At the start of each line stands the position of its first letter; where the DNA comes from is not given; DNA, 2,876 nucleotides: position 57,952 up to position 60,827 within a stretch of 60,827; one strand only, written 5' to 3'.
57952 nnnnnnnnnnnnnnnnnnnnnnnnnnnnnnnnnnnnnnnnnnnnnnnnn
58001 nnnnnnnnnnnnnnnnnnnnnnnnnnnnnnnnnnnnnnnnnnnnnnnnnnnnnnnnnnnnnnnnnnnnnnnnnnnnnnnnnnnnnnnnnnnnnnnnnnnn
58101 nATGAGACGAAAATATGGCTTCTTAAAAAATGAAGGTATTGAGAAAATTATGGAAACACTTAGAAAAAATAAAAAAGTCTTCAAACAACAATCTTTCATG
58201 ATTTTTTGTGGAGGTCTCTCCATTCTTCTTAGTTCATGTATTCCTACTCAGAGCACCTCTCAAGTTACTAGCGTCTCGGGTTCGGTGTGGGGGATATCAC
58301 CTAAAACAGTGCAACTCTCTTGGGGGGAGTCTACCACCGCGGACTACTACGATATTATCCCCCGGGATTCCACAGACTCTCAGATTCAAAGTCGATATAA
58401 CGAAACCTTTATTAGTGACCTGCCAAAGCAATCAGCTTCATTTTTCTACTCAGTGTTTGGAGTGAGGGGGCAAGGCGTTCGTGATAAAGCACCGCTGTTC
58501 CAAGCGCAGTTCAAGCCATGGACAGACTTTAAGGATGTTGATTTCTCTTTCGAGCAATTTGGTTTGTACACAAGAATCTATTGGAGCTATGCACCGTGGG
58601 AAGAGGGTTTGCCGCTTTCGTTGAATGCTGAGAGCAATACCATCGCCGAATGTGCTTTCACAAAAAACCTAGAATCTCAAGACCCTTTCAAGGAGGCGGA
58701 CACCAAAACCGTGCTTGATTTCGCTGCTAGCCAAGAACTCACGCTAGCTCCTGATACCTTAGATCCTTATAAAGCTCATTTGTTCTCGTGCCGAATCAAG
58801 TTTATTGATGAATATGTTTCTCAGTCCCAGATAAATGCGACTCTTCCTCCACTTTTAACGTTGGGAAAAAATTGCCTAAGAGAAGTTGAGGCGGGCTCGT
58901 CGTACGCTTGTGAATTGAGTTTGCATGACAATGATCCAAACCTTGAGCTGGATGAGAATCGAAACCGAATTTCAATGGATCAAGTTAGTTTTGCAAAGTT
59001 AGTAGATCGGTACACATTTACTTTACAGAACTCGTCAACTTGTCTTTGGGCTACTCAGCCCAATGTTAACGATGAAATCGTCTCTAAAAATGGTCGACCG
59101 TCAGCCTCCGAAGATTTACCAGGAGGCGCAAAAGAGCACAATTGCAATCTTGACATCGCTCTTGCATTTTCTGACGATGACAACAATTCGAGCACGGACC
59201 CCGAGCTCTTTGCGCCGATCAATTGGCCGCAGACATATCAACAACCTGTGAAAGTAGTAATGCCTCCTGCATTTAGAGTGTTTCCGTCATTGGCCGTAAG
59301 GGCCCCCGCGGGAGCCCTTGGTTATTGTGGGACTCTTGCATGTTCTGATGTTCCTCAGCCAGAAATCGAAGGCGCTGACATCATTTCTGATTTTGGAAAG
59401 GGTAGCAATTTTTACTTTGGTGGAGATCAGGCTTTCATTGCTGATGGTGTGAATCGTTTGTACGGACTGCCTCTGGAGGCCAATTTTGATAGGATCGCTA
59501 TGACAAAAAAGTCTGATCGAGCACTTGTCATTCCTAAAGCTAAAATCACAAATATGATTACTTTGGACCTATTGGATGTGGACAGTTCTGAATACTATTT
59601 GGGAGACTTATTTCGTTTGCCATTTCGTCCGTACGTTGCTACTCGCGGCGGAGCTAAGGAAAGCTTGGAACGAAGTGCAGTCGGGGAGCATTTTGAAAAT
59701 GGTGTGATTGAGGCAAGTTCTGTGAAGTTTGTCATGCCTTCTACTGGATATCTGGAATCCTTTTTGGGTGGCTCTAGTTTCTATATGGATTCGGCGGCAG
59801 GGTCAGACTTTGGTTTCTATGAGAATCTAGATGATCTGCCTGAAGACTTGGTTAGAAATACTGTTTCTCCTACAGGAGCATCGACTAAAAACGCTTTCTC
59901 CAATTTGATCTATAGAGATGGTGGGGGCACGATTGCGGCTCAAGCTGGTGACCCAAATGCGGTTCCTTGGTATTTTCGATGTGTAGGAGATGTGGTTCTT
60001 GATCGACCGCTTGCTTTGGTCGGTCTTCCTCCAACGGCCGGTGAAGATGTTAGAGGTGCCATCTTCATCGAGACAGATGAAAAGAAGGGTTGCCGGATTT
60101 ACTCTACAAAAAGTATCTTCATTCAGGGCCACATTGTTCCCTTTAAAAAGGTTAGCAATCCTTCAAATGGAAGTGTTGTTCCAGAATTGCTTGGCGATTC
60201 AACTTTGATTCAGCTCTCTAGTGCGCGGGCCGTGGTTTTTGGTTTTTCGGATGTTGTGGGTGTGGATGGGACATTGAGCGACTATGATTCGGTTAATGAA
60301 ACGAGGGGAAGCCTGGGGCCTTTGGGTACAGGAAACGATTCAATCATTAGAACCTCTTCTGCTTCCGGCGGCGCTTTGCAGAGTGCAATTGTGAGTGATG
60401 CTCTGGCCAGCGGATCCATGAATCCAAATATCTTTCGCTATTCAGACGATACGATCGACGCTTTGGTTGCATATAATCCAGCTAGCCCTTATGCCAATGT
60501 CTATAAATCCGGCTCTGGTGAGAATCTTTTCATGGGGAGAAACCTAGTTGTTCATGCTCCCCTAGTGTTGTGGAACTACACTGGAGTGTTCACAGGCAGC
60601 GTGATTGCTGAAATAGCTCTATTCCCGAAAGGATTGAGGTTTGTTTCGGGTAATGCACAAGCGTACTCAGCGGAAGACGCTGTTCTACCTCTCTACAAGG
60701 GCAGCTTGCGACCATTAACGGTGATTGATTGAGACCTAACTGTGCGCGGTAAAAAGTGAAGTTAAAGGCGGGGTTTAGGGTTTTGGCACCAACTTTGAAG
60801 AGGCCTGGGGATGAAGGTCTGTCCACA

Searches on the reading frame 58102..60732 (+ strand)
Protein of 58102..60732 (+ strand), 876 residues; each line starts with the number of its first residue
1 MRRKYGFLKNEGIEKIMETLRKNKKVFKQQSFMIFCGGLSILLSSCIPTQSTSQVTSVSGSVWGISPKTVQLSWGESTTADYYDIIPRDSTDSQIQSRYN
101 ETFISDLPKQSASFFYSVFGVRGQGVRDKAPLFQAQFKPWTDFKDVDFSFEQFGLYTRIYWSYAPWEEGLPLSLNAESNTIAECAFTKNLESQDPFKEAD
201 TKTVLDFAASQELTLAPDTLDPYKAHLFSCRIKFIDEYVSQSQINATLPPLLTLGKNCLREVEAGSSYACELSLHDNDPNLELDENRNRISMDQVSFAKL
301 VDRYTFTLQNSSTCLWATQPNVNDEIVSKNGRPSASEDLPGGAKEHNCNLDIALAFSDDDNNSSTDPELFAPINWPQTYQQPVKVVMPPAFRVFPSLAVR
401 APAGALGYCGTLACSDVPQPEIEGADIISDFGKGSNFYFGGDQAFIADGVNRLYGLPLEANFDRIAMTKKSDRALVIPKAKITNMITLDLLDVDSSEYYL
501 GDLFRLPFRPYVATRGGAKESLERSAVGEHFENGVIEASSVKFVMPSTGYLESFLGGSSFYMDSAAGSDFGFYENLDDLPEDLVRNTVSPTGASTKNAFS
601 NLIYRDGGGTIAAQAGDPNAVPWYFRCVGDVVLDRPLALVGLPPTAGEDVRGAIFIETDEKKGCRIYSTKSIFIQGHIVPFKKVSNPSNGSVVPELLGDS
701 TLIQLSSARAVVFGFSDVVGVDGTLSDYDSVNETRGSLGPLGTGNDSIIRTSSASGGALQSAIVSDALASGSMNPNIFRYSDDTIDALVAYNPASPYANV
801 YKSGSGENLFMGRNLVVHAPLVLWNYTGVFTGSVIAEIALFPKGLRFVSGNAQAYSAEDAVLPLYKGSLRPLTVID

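Call 6: search_protein_families(library=pfam, proteins=[window:58102-60729:+], max_evalue=0.1)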
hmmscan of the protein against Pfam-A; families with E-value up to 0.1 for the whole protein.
window:58102-60729:+ (876 aa): 0 families

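Call 7: search_protein_families(library=ncbifam, proteins=[window:58102-60729:+], max_evalue=0.1)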
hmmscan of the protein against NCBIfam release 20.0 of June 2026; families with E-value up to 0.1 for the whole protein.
window:58102-60729:+ (876 aa): 0 families

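Call 24: search_protein_families(library=phrogs, proteins=[window:58102-60729:+], max_evalue=0.1)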
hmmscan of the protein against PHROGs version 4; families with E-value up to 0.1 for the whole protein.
window:58102-60729:+ (876 aa): 0 families

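Call 79: list_cluster_members(proteins=[P0002, P0001, window:58102-60729:+])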
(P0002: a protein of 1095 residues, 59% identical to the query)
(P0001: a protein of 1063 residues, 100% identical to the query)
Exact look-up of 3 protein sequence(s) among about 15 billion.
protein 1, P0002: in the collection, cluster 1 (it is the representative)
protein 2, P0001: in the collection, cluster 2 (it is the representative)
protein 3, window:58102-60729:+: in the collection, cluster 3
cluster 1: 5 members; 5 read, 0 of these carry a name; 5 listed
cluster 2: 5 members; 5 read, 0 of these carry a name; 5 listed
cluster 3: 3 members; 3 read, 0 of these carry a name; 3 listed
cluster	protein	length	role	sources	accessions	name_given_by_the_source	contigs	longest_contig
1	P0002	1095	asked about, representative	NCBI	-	-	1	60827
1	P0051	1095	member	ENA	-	-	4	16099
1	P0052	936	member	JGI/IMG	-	-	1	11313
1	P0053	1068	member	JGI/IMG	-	-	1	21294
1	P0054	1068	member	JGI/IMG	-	-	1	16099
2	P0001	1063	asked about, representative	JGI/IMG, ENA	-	-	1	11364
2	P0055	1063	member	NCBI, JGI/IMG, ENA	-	-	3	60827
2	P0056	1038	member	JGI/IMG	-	-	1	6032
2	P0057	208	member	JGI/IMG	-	-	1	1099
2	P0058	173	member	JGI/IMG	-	-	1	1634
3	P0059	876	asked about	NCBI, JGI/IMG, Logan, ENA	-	-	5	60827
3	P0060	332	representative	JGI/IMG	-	-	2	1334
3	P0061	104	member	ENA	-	-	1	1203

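Call 81: find_encoding_contigs(protein=window:58102-60732:+, flank=10000, max_places=6)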
Protein window:58102-60732:+ (876 aa): 7 contigs read that carry it; 6 places shown.
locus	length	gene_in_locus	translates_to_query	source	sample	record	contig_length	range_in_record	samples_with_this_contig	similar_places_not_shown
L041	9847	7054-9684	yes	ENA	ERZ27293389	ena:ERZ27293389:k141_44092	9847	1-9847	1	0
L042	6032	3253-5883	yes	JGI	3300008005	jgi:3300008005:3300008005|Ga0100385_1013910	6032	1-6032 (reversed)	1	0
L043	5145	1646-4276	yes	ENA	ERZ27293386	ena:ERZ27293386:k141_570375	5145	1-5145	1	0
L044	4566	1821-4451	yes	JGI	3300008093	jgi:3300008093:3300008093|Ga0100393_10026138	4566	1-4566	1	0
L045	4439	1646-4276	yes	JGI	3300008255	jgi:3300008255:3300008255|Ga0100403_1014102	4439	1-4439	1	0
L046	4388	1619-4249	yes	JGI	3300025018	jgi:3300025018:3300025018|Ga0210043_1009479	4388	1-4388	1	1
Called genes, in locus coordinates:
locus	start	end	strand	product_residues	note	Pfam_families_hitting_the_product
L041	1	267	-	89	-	?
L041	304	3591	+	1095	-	-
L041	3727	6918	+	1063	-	-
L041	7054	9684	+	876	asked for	-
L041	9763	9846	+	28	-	?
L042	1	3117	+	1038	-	?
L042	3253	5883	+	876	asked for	-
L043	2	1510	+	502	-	?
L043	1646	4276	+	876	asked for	-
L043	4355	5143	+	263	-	?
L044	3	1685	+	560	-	?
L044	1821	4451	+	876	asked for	-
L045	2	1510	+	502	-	?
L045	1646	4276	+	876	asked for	-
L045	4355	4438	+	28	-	?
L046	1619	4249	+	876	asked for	-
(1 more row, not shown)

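Call 83: search_protein_families(library=pfam, proteins=[L043:4355-5143:+], max_evalue=0.01)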
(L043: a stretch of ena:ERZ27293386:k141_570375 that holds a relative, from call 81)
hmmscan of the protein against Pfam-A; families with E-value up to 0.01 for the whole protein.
L043:4355-5143:+ (263 aa): 4 families
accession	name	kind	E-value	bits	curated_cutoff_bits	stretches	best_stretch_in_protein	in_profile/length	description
PF12760.12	Zn_ribbon_IS1595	-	0.0025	18.2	25.4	1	3-39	20-45/46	Transposase zinc-ribbon domain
PF06530.18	Phage_antitermQ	-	0.004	17.5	26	0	57-100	65-107/118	Phage antitermination protein Q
PF08281.18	Sigma70_r4_2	-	0.0045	17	25.7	0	63-93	18-49/54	Sigma-70, region 4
PF02701.20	Zn_ribbon_Dof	-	0.0096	16.5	26.6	0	3-40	5-37/59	Dof domain, zinc finger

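Call 86: search_solved_structures(query=A7, max_evalue=1)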
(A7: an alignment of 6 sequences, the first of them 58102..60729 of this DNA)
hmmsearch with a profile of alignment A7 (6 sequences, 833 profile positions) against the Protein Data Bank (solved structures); distinct sequences matched with E-value up to 1: 14.
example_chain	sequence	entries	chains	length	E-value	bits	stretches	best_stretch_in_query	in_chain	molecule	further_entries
7jgt_A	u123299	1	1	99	0.0014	20.3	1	52-107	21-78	Fibronectin type-III domain-containing protein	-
7jgu_A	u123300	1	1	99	0.014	17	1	52-107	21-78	Fibronectin type-III domain-containing protein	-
1k85_A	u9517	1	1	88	0.024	16.2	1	52-111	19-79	CHITINASE A1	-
9l14_B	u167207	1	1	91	0.077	14.5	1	44-115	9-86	Monobody CL-1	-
1ttf_A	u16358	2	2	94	0.099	14.2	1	45-107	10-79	FIBRONECTIN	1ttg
1fna_A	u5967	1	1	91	0.1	14.1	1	45-108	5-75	FIBRONECTIN CELL-ADHESION MODULE TYPE III-10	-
4mmx_C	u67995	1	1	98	0.11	14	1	45-108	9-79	Fibronectin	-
6zz8_G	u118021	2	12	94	0.15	13.6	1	44-115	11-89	Protein B | MB_CRS6-15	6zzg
9p6s_C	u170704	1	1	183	0.27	12.7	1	44-107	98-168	Fibronectin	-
5j7c_C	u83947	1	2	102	0.34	12.4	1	45-107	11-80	FNfn10-anti-lysozyme (DE0.4.1)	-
6d0j_D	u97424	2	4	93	0.39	12.2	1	44-101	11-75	Monobody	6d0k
6d0n_D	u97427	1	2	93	0.39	12.2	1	44-101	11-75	Monobody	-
2ocf_D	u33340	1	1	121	0.78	11.2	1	44-105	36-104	Fibronectin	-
6naj_C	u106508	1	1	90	0.79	11.2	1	45-106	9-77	Fibronectin, HR10 variant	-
